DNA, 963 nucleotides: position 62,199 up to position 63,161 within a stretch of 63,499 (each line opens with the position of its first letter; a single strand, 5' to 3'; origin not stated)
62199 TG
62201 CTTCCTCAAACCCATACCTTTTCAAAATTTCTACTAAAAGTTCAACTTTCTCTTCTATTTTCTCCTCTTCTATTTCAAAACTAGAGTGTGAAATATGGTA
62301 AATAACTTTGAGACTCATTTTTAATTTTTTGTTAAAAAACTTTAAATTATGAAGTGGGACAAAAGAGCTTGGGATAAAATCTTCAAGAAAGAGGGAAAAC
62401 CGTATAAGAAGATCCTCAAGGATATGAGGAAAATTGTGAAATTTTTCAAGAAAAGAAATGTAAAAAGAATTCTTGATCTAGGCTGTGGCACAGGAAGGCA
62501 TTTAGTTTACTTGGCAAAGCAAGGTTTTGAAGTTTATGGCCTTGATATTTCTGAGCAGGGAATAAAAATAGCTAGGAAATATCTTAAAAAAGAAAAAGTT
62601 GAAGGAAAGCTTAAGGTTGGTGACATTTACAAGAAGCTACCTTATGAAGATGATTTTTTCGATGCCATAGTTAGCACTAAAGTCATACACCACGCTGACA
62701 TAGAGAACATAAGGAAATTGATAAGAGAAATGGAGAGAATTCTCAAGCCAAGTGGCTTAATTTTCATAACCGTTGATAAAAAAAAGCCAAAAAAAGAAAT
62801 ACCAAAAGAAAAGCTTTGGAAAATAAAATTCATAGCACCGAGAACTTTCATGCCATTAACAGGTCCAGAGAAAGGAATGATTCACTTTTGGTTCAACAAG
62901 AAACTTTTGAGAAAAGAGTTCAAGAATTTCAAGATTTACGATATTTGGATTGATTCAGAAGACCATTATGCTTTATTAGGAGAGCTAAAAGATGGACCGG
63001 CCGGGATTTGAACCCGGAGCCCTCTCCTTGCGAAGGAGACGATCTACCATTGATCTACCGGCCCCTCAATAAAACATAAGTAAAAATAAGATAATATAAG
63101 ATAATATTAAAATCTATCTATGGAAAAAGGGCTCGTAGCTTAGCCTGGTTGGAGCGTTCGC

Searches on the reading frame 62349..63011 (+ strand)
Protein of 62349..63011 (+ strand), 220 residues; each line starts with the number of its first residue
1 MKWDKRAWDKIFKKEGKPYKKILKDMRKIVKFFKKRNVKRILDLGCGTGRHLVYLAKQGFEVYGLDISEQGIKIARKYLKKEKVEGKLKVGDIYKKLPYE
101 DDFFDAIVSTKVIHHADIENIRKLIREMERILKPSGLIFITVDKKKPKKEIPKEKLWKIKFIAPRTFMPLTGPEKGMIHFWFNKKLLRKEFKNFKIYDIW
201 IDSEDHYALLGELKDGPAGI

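Call 48: find_encoding_contigs(protein=window:62349-63011:+, flank=10000, max_places=6)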
Protein window:62349-63011:+ (220 aa): 11 contigs read that carry it; 6 places shown.
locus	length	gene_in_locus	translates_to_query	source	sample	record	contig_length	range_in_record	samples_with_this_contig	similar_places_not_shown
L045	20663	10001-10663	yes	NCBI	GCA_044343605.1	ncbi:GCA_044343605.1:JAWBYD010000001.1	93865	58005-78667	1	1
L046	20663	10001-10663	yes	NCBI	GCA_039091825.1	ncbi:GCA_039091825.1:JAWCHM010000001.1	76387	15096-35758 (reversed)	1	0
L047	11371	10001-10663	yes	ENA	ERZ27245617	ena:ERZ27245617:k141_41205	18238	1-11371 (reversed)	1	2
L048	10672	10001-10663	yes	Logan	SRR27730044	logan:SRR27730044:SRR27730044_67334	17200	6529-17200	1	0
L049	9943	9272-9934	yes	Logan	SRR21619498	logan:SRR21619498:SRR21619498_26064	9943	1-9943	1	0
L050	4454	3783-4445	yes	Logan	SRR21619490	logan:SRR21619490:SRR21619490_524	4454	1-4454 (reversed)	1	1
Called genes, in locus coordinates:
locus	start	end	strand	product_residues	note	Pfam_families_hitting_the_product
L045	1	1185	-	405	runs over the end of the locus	PF03463:eRF1_1, PF18854:baeRF_family10, PF03464:eRF1_2, PF18859:acVLRF1, PF03465:eRF1_3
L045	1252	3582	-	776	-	PF00133:tRNA-synt_1, PF09334:tRNA-synt_1g, PF08264:Anticodon_1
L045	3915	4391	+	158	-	PF01988:VIT1 (weak)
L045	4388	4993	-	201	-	-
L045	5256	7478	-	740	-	PF08308:PEGA (weak)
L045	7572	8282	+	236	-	PF00149:Metallophos, PF12850:Metallophos_2 (weak)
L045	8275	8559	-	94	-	-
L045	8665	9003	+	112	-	-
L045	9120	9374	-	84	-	-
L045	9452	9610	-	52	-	-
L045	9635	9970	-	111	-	-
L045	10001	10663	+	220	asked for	PF05724:TPMT, PF03848:TehB, PF01209:Ubie_methyltran, PF02353:CMAS, PF05175:MTS, PF13489:Methyltransf_23, PF13847:Methyltransf_31, PF08241:Methyltransf_11, +7 more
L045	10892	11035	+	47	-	-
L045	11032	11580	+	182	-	PF13302:Acetyltransf_3, PF13420:Acetyltransf_4, PF00583:Acetyltransf_1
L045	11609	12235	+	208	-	PF02223:Thymidylate_kin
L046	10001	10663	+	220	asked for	PF05724:TPMT, PF03848:TehB, PF01209:Ubie_methyltran, PF02353:CMAS, PF05175:MTS, PF13489:Methyltransf_23, PF13847:Methyltransf_31, PF08241:Methyltransf_11, +7 more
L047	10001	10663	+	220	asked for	PF05724:TPMT, PF03848:TehB, PF01209:Ubie_methyltran, PF02353:CMAS, PF05175:MTS, PF13489:Methyltransf_23, PF13847:Methyltransf_31, PF08241:Methyltransf_11, +7 more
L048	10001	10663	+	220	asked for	PF05724:TPMT, PF03848:TehB, PF01209:Ubie_methyltran, PF02353:CMAS, PF05175:MTS, PF13489:Methyltransf_23, PF13847:Methyltransf_31, PF08241:Methyltransf_11, +7 more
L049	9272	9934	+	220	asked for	PF05724:TPMT, PF03848:TehB, PF01209:Ubie_methyltran, PF02353:CMAS, PF05175:MTS, PF13489:Methyltransf_23, PF13847:Methyltransf_31, PF08241:Methyltransf_11, +7 more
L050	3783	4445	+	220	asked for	PF05724:TPMT, PF03848:TehB, PF01209:Ubie_methyltran, PF02353:CMAS, PF05175:MTS, PF13489:Methyltransf_23, PF13847:Methyltransf_31, PF08241:Methyltransf_11, +7 more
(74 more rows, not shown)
